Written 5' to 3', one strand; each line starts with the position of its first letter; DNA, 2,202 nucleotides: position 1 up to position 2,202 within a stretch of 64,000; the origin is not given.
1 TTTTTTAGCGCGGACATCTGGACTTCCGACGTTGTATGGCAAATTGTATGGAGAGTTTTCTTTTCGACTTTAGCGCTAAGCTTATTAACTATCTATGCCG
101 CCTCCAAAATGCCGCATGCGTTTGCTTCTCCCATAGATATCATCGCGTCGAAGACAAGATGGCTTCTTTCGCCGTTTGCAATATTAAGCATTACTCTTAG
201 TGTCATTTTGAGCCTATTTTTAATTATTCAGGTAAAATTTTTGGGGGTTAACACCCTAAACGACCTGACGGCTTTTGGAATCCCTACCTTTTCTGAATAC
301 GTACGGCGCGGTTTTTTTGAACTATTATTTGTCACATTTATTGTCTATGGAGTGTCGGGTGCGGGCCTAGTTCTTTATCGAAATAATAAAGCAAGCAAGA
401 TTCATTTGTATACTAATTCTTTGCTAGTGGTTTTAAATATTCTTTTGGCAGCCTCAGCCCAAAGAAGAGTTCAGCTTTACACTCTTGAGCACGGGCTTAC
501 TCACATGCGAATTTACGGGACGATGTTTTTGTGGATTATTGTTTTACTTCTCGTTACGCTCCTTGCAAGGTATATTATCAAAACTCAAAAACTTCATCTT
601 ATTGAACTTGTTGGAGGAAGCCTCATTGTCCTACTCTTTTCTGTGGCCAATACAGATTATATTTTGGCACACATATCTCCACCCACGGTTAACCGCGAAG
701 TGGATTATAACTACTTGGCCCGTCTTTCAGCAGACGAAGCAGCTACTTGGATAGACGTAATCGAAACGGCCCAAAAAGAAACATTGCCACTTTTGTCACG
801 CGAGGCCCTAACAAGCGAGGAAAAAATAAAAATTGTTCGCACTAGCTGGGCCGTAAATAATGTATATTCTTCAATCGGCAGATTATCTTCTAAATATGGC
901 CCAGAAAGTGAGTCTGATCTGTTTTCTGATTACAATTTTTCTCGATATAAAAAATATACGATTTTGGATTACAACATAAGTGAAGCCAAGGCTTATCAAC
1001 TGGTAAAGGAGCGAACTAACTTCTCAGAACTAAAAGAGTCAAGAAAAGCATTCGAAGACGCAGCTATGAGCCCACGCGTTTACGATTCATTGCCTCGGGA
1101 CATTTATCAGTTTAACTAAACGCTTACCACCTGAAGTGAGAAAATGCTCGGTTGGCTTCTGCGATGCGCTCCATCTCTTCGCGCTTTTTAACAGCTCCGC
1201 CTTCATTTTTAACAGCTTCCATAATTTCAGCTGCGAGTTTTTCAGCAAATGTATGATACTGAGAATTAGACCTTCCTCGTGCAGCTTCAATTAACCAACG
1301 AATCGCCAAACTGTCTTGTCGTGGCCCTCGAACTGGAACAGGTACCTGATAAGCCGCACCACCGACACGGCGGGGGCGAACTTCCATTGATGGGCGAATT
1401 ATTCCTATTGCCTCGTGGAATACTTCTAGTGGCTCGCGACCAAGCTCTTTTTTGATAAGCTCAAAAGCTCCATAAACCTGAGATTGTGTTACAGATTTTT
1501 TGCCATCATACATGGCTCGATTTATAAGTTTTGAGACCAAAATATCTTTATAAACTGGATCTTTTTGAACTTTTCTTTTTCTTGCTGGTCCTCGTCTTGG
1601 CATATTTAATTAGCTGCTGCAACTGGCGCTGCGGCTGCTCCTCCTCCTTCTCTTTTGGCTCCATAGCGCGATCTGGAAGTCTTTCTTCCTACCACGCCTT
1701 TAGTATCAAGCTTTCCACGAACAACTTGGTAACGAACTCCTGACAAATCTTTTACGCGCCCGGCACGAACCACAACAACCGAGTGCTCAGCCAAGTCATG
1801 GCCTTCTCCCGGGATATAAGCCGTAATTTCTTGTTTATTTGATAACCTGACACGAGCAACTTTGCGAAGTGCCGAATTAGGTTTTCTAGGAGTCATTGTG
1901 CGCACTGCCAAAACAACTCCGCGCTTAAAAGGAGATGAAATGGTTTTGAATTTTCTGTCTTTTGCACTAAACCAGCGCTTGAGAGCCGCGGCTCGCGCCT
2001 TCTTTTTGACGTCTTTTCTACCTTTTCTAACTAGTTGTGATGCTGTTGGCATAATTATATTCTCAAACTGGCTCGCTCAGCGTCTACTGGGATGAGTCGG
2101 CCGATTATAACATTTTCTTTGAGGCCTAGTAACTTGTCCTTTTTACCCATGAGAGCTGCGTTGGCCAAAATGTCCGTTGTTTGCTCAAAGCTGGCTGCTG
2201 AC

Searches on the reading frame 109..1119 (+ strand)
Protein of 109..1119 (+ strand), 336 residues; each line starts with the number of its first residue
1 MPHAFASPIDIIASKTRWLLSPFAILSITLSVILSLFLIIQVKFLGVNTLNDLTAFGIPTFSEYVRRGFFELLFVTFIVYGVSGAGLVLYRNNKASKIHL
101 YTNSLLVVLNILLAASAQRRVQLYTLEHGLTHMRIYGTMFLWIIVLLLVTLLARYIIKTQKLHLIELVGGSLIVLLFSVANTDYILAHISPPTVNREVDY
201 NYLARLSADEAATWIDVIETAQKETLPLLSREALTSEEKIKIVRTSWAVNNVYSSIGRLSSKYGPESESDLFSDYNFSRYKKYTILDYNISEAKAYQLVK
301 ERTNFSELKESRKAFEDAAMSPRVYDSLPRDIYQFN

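Call 21: search_protein_families(library=pfam, proteins=[window:109-1119:+], max_evalue=0.001)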
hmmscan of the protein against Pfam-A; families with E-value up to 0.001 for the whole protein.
window:109-1119:+ (336 aa): 1 family
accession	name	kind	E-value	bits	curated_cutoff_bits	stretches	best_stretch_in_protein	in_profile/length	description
PF13687.11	DUF4153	-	1.1e-25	91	27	1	23-212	176-368/373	Domain of unknown function (DUF4153)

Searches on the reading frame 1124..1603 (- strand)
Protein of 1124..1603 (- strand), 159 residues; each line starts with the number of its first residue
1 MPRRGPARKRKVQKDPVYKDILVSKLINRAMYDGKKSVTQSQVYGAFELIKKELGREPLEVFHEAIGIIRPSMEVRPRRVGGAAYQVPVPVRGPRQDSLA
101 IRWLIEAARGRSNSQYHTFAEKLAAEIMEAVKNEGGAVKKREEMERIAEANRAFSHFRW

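Call 21: search_protein_families(library=pfam, proteins=[window:1124-1603:-], max_evalue=0.001)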
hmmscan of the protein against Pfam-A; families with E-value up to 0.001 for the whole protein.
window:1124-1603:- (159 aa): 1 family
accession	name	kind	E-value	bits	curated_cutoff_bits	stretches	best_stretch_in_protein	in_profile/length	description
PF00177.27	Ribosomal_S7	-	9.4e-57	191.2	24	1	2-152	1-148/148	Ribosomal protein S7p/S5e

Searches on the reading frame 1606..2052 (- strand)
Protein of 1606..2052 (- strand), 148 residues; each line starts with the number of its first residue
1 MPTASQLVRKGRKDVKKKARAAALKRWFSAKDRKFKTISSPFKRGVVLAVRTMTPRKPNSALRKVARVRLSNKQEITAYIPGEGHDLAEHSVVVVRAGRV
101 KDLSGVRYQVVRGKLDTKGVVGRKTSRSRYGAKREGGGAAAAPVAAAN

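Call 21: search_protein_families(library=pfam, proteins=[window:1606-2052:-], max_evalue=0.001)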
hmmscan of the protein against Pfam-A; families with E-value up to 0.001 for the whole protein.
window:1606-2052:- (148 aa): 1 family
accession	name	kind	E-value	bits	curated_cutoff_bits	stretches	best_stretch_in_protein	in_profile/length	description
PF00164.32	Ribosom_S12_S23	-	2.7e-32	111.2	22.3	1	39-134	10-107/110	Ribosomal protein S12/S23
